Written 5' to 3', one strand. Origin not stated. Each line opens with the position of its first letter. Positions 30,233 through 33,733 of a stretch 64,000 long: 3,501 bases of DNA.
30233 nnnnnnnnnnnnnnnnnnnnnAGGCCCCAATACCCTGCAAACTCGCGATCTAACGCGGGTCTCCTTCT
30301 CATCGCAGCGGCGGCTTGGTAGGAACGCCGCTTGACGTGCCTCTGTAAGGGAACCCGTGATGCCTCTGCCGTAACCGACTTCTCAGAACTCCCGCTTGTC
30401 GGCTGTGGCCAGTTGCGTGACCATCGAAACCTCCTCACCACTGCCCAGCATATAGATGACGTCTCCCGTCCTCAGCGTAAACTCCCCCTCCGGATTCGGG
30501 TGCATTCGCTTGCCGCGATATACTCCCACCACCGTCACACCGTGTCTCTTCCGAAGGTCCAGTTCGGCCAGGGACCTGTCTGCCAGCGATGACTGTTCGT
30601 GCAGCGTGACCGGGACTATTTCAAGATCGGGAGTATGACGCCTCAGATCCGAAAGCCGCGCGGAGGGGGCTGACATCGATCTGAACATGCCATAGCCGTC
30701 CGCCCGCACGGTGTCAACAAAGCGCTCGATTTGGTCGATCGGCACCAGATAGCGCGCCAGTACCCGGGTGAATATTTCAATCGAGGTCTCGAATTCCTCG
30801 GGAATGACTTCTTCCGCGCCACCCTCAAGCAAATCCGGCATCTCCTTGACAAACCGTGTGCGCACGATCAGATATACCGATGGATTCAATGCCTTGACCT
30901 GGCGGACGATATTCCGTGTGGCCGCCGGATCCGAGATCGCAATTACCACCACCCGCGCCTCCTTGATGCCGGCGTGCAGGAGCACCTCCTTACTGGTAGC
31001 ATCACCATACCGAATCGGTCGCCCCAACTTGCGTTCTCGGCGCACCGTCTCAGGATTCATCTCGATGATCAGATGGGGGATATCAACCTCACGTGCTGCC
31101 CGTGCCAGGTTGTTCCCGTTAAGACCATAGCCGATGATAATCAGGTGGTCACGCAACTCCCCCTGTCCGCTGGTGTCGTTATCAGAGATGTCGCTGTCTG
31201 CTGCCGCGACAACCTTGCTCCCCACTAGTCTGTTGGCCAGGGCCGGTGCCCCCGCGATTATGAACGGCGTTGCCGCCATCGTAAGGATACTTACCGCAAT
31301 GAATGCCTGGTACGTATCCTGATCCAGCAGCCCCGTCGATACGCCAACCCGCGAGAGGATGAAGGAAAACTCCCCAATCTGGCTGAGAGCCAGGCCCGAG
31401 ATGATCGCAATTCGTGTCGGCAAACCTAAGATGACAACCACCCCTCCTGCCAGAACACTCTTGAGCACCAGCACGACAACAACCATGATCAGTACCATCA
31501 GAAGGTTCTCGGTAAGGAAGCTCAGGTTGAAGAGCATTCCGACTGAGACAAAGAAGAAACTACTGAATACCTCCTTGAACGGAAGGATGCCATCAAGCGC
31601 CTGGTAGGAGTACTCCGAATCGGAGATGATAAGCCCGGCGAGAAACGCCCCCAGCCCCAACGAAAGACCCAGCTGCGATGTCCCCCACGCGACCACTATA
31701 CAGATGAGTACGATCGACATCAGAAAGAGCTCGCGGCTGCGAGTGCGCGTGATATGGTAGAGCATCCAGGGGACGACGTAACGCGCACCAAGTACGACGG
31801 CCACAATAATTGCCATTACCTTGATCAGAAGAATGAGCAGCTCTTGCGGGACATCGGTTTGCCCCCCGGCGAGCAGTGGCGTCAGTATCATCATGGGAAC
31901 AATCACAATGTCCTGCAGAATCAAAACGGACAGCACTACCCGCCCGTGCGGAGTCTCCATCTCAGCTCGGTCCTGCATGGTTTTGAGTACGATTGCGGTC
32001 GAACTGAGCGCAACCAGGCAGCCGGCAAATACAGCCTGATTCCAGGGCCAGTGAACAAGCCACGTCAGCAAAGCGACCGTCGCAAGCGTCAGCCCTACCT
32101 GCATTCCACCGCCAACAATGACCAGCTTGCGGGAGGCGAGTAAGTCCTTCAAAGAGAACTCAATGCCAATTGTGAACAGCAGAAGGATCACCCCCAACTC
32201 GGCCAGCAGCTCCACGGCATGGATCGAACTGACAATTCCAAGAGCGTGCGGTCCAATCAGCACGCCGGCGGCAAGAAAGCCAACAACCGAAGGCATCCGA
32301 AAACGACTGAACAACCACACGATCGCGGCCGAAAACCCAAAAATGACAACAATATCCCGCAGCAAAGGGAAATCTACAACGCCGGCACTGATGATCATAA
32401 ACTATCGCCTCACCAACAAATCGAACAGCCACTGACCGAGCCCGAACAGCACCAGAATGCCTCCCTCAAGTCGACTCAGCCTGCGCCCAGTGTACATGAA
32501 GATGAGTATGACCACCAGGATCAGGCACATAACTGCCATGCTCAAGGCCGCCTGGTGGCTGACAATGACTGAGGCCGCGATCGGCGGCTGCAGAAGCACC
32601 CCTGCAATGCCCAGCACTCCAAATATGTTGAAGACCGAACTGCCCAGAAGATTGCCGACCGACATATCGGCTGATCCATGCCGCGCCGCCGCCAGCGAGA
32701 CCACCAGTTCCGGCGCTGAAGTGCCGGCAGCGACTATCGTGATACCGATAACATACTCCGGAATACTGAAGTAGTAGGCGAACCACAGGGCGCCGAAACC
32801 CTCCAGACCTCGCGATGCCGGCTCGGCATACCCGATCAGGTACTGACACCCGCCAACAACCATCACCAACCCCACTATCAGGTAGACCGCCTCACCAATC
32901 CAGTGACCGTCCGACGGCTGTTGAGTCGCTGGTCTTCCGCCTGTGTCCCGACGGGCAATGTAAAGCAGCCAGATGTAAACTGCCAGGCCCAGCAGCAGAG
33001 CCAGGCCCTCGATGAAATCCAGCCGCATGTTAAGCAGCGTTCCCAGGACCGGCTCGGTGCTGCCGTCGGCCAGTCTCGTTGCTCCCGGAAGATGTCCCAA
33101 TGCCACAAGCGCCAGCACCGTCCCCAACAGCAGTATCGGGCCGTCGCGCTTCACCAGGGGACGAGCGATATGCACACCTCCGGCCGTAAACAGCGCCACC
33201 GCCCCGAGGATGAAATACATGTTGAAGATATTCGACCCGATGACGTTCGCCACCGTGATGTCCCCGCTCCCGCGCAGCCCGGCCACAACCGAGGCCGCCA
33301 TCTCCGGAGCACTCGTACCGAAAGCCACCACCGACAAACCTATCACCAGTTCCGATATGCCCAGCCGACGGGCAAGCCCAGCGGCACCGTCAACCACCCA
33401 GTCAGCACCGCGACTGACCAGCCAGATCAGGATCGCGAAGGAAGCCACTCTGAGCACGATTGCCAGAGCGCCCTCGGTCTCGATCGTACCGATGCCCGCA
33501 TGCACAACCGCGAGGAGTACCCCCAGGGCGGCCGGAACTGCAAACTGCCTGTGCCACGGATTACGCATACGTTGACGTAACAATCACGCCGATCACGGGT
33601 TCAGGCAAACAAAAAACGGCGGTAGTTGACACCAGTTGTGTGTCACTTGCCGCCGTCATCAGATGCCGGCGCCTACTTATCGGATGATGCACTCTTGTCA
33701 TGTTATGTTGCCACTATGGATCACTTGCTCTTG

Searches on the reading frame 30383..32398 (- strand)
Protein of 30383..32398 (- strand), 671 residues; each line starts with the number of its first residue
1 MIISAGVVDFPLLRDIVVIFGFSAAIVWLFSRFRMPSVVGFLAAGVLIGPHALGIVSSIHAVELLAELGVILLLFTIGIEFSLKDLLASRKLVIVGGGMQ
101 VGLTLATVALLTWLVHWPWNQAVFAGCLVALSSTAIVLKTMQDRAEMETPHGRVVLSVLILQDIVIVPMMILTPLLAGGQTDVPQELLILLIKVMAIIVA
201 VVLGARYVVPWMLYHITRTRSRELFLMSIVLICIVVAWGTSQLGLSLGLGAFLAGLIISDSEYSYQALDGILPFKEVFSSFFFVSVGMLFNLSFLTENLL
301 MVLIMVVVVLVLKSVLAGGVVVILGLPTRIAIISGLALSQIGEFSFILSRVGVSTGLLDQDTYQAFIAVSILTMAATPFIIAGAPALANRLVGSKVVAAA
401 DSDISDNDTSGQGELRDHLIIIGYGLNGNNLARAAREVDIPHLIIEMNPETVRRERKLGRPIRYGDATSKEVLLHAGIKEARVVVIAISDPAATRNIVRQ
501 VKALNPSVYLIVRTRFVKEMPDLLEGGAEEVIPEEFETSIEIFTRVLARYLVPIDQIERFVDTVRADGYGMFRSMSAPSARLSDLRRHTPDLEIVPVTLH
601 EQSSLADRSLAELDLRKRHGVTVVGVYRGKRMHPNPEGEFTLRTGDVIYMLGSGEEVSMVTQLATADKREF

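Call 4: search_protein_families(library=ncbifam, proteins=[window:30383-32398:-], max_evalue=0.01)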
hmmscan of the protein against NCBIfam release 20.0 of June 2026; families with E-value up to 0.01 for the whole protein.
window:30383-32398:- (671 aa): 12 families
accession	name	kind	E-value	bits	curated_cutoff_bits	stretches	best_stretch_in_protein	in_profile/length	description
NF002924.0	PRK03562.1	equivalog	1.8e-96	324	752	1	15-567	9-553/623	glutathione-regulated potassium-efflux system protein KefC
NF002973.0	PRK03659.1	equivalog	2.2e-86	290.7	804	1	17-549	10-533/602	glutathione-regulated potassium-efflux system protein KefB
NF007950.1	PRK10669.1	equivalog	1.4e-80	271.7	700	1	11-539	6-540/547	YbaL family putative K(+) efflux transporter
TIGR00932.1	2a37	subfamily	1.5e-68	231.3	238.3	1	25-291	6-275/275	monovalent cation:proton antiporter-2 (CPA2) family protein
NF045626.1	FeTrans_MagA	equivalog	7.8e-53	179.8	700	1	28-381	23-374/386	iron transporter MagA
NF007039.0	PRK09496.3-2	equivalog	4.5e-11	42.2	293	2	592-667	151-223/446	Trk system potassium transporter TrkA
NF007034.0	PRK09496.2-1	subfamily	1.1e-06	27.8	344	1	597-667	154-221/445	Trk system potassium transporter TrkA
NF007041.0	PRK09496.3-4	equivalog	6.5e-05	21.8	386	0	593-666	151-221/450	Trk system potassium transporter TrkA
NF007042.0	PRK09496.3-5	equivalog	7.9e-05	21.5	467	1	419-515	3-100/466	Trk system potassium transporter TrkA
NF007035.0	PRK09496.2-2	equivalog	0.00025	19.9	521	0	593-660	151-216/455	Trk system potassium transporter TrkA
NF007033.0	PRK09496.1-5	equivalog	0.0011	18.2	338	0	593-660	151-216/449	Trk system potassium transporter TrkA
NF007038.0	PRK09496.2-6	equivalog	0.0035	16.1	374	0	592-669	151-226/445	Trk system potassium transporter TrkA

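Call 5: search_protein_families(library=pfam, proteins=[window:30383-32398:-], max_evalue=0.01)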
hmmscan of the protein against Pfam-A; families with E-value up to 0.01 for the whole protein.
window:30383-32398:- (671 aa): 3 families
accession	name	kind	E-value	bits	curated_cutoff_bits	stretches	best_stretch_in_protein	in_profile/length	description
PF00999.27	Na_H_Exchanger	-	1.5e-56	192.3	26.2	1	23-380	3-368/375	Sodium/hydrogen exchanger, transmembrane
PF02254.24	TrkA_N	-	1e-21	77.9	23.8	1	420-532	2-114/116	TrkA-N domain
PF02080.26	TrkA_C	-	2.1e-14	53.6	27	1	597-663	4-69/71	TrkA-C domain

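Call 63: list_cluster_members(proteins=[window:30383-32398:-, window:18037-21198:+, window:25810-26925:-])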
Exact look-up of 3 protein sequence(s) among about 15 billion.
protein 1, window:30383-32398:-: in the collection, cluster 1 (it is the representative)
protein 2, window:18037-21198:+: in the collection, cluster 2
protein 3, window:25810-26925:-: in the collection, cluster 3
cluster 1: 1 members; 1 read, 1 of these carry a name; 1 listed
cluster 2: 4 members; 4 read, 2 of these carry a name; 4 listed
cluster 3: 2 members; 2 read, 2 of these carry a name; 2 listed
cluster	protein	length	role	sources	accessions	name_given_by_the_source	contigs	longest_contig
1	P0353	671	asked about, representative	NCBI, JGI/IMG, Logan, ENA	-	CPA2 family monovalent cation:H+ antiporter-2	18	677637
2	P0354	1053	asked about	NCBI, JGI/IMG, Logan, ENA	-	-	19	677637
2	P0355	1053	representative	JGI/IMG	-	-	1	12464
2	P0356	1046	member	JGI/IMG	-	multidrug efflux pump subunit AcrB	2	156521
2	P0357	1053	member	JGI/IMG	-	multidrug efflux pump subunit AcrB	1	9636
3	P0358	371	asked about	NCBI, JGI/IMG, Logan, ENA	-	radical SAM protein with 4Fe4S-binding SPASM domain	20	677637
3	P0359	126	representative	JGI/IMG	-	radical SAM protein with 4Fe4S-binding SPASM domain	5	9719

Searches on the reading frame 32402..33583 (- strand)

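Call 4: search_protein_families(library=ncbifam, proteins=[window:32402-33583:-], max_evalue=0.01)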
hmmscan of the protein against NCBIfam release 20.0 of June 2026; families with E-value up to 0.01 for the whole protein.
window:32402-33583:- (393 aa): 5 families
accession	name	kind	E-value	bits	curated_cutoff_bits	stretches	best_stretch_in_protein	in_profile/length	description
TIGR00367.1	TIGR00367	hypoth_equivalog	3.2e-55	187.4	179.65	1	44-379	3-307/312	calcium/sodium antiporter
NF008005.0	PRK10734.1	equivalog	6e-40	137.4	432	2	43-162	175-291/325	calcium/sodium antiporter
TIGR00927.1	2A1904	subfamily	3.5e-17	61.4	710.1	2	273-360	1077-1164/1209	K+-dependent Na+/Ca+ exchanger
TIGR00845.1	caca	equivalog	5.3e-10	37.7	679.85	2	267-330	772-836/921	sodium/calcium exchanger 1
TIGR00378.1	cax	equivalog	0.00073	18.8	211.15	1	55-125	216-286/349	calcium/proton exchanger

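Call 5: search_protein_families(library=pfam, proteins=[window:32402-33583:-], max_evalue=0.01)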
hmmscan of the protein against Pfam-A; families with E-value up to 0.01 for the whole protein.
window:32402-33583:- (393 aa): 1 family
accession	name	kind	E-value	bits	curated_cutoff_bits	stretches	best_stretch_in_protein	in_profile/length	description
PF01699.29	Na_Ca_ex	-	5.2e-55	186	24.9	2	47-208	4-150/151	Sodium/calcium exchanger protein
